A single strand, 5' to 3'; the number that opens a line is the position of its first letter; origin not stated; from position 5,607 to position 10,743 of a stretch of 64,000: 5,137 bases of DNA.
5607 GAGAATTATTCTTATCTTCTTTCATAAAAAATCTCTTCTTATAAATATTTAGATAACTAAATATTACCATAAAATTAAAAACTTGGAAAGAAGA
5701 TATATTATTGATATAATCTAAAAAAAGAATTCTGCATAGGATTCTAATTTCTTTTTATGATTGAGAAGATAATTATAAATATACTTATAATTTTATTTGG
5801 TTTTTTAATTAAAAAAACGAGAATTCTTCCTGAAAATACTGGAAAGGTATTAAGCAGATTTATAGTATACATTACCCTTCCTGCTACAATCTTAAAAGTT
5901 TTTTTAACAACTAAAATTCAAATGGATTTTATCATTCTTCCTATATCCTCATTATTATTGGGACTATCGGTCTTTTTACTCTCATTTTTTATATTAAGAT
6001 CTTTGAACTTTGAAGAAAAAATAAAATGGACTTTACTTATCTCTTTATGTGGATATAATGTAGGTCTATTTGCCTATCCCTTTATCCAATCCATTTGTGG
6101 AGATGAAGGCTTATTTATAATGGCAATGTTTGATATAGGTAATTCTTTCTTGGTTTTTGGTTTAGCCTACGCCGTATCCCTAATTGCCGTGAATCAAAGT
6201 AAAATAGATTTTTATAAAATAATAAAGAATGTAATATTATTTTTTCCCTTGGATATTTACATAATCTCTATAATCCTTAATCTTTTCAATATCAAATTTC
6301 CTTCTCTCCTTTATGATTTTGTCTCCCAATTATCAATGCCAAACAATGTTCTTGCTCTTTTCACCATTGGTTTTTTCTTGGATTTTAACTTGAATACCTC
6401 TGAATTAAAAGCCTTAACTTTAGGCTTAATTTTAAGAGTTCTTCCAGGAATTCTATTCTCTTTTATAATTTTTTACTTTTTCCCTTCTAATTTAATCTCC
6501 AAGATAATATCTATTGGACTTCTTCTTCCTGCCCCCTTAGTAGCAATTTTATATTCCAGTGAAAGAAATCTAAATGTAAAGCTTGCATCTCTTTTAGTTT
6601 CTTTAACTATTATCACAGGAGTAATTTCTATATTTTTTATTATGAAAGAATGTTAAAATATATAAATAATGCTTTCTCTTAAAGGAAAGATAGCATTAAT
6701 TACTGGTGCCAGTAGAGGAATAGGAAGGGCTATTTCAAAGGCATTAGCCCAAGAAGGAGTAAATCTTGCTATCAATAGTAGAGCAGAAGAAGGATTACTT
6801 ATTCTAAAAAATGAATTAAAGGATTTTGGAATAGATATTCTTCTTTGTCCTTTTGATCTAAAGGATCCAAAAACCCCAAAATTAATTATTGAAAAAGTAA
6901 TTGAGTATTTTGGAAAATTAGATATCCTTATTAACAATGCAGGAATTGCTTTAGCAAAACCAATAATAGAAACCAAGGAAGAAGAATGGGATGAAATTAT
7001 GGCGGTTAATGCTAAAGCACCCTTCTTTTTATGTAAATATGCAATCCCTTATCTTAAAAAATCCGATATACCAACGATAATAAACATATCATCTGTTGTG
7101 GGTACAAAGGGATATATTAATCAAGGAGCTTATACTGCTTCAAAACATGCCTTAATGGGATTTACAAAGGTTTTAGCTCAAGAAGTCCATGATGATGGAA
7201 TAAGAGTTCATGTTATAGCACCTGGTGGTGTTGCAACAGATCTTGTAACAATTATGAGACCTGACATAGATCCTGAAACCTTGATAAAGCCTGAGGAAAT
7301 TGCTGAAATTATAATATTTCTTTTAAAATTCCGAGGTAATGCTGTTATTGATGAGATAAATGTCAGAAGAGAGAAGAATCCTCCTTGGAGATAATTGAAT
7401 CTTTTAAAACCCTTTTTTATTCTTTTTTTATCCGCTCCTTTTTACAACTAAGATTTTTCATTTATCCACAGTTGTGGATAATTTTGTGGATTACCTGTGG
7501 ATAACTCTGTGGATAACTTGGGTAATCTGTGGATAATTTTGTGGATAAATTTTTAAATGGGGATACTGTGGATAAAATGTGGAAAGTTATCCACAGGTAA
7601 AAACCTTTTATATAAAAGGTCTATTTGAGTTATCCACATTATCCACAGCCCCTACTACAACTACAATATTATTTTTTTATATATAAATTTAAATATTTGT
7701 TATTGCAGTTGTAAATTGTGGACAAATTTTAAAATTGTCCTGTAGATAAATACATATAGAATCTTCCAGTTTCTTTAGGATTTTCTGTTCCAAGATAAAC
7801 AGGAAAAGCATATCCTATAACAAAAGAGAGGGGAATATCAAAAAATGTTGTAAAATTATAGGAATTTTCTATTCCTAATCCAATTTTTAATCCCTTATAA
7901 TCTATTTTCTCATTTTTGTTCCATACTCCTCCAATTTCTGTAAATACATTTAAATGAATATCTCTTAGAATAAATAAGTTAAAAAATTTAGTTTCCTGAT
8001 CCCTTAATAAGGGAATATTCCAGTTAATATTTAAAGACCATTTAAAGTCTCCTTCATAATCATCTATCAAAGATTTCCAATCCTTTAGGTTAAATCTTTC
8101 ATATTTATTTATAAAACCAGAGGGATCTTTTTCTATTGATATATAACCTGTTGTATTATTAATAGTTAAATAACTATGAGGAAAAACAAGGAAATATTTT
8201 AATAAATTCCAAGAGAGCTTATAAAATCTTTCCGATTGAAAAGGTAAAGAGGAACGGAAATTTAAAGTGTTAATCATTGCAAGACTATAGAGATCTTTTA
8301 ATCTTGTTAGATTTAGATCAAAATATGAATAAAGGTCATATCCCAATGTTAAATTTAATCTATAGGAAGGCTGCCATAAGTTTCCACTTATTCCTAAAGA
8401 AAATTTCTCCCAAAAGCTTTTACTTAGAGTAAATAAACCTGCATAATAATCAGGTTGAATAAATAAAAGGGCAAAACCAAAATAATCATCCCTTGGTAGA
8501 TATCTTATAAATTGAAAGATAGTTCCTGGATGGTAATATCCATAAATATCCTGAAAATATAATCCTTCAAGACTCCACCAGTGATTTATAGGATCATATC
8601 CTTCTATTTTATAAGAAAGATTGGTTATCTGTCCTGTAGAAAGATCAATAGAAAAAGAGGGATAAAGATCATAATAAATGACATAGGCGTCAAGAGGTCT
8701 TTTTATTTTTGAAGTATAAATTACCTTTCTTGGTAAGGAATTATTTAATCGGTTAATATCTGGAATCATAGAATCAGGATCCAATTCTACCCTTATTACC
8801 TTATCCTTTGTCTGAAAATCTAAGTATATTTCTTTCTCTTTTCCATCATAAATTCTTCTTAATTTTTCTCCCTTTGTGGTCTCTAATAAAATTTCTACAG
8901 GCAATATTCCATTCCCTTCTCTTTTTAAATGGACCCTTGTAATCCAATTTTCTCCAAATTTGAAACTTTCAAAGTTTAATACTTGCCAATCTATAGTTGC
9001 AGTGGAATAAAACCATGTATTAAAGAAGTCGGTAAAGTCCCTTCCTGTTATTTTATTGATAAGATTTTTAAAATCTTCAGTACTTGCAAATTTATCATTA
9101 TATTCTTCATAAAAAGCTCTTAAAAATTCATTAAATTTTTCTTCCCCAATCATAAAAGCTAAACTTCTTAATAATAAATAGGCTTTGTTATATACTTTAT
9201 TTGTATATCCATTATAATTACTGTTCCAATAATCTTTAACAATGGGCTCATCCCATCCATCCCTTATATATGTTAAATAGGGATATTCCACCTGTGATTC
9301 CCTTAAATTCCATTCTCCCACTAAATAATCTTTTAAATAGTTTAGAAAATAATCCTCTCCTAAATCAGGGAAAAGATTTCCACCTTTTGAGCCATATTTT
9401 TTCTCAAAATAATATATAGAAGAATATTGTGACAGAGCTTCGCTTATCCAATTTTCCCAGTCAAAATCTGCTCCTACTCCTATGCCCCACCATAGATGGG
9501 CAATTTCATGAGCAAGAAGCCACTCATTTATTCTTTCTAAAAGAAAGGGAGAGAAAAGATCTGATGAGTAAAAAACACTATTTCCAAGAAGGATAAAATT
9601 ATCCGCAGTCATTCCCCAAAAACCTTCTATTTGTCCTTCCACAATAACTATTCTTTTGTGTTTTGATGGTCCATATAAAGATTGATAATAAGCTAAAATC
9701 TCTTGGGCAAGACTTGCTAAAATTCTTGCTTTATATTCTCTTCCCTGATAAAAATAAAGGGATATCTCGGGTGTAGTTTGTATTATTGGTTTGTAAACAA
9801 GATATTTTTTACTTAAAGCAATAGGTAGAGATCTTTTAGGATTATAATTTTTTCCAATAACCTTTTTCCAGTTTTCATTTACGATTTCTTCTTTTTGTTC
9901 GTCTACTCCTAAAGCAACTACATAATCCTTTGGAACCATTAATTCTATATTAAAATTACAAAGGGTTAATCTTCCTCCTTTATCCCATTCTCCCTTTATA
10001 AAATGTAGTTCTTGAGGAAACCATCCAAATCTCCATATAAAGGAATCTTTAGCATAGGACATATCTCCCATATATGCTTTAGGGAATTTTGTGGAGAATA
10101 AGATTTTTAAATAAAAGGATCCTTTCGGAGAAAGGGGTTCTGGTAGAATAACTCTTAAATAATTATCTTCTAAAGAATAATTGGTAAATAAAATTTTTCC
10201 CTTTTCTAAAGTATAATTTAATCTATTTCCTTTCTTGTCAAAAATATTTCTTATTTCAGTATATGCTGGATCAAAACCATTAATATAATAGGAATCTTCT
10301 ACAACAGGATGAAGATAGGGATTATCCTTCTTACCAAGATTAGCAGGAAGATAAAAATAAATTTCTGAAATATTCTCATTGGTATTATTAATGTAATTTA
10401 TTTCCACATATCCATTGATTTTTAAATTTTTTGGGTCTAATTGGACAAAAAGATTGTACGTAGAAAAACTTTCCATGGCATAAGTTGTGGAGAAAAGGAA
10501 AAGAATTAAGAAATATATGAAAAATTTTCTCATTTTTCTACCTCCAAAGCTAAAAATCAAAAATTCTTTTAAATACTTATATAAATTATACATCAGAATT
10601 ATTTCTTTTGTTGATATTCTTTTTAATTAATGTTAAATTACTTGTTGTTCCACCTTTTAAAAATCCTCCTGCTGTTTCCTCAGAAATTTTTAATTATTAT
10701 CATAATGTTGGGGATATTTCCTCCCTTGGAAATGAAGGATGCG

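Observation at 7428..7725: oriC-like array of ten perfect DnaA boxes with an adjacent pure-A/T tract, not next to dnaA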

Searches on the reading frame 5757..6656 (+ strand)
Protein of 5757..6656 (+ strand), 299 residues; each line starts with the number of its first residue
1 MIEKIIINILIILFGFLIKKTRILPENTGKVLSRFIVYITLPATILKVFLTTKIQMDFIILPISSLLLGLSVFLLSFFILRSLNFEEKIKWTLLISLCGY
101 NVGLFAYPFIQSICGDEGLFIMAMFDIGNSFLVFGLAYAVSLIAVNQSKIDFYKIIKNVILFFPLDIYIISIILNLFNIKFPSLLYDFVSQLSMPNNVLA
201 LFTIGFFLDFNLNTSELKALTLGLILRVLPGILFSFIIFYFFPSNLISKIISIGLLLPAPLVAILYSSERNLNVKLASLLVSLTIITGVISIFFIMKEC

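Call 14: search_protein_families(library=pfam, proteins=[window:5757-6656:+])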
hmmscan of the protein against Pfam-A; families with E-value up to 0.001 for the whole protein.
window:5757-6656:+ (299 aa): 1 family
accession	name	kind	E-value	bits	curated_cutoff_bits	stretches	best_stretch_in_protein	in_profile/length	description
PF03547.23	Mem_trans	-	8.7e-16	57.9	25.7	1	2-134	3-140/343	Membrane transport protein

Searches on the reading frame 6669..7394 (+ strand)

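Call 14: search_protein_families(library=pfam, proteins=[window:6669-7394:+])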
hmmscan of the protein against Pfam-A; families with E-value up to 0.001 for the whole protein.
window:6669-7394:+ (241 aa): 4 families
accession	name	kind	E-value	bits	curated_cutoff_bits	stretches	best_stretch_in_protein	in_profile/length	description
PF00106.31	adh_short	-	3.3e-57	193.6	26.6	1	7-196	1-190/195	short chain dehydrogenase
PF13561.12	adh_short_C2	-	1.3e-45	156.2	27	1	13-220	1-218/236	Enoyl-(Acyl carrier protein) reductase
PF08659.16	KR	-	1.3e-14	54.9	22.6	1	10-184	4-174/180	KR domain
PF23441.1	SDR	-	1.7e-09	37.9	27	1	51-193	57-199/258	SDR-like rossmann domain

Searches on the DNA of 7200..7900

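Call 54: search_rna_families(source=window, start=7200, end=7900, threshold=evalue, max_evalue=1)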
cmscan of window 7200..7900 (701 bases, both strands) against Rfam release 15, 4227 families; matches with E-value up to 1: 4.
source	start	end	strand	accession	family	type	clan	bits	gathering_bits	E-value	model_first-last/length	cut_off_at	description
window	7537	7619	+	RF04055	mir-1261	Gene; miRNA;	-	22.7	91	0.11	1-82/82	no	mir-1261 microRNA precursor family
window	7343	7412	+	RF01298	snoU25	Gene; snRNA; snoRNA; CD-box;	-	18.9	50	0.36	1-69/69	no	Small nucleolar RNA U25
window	7505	7596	-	RF04072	mir-7386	Gene; miRNA;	-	18.7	44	0.96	1-59/59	no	mir-7386 microRNA precursor family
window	7206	7293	+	RF02171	RFPL3-AS1_1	Gene; lncRNA;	-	14.4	70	0.63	1-88/88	no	RFPL3 antisense RNA 1 conserved region 1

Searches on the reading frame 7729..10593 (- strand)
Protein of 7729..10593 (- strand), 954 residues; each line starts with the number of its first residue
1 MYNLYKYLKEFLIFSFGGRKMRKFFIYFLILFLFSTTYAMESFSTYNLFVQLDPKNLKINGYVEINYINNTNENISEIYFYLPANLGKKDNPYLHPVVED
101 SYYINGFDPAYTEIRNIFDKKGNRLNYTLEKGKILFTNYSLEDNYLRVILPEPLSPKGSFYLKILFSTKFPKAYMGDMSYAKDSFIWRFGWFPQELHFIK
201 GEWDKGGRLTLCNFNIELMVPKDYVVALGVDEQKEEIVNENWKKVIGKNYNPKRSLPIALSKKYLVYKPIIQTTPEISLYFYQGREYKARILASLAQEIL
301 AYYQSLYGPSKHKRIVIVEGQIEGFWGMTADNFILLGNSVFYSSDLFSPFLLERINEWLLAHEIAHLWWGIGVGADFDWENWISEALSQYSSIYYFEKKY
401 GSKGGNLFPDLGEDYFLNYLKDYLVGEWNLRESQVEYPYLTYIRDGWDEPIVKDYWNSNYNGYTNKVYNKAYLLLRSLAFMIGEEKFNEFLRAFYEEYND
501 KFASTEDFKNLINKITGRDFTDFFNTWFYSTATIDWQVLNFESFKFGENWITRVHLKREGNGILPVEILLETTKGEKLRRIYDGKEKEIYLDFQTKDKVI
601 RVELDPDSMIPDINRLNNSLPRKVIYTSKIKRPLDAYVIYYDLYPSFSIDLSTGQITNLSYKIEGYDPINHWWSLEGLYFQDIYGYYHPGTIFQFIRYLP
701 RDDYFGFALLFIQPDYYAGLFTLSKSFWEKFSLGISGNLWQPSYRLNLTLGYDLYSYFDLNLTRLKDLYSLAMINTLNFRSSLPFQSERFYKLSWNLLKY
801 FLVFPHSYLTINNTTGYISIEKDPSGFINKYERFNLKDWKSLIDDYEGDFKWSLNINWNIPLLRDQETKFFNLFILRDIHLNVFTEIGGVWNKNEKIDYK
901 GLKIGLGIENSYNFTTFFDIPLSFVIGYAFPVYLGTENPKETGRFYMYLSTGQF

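Call 14: search_protein_families(library=pfam, proteins=[window:7729-10593:-])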
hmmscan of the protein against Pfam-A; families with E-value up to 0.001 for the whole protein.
window:7729-10593:- (954 aa): 1 family
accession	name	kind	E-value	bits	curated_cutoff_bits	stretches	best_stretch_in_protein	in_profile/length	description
PF01433.26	Peptidase_M1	-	6e-11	42.8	27.7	1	356-527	67-218/218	Peptidase family M1 domain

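Call 16: find_related_loci(query=window:7729-10593:-, collection=genome_contigs, flank=6000)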
Query window:7729-10593:- (954 aa) in genome_contigs; peptide patterns used: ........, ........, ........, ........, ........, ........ (x = any residue, [..] = any of these).
57 stretches matched a pattern; 2 encode a relative of the query (tblastn E <= 1e-3); 2 distinct loci.
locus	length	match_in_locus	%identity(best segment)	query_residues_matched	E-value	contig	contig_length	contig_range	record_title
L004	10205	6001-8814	83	17-954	0e+0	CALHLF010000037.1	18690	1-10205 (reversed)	MAG: uncultured bacterium isolate S1_Bin_METABAT__175_1 genome assembly, contig: c_000000605676, whole genome shotgun se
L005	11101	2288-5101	81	17-954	0e+0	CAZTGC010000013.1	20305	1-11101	MAG TPA_asm: uncultured Dictyoglomota bacterium isolate binchicken_co40_85 genome assembly, contig: NODE_1602_length_203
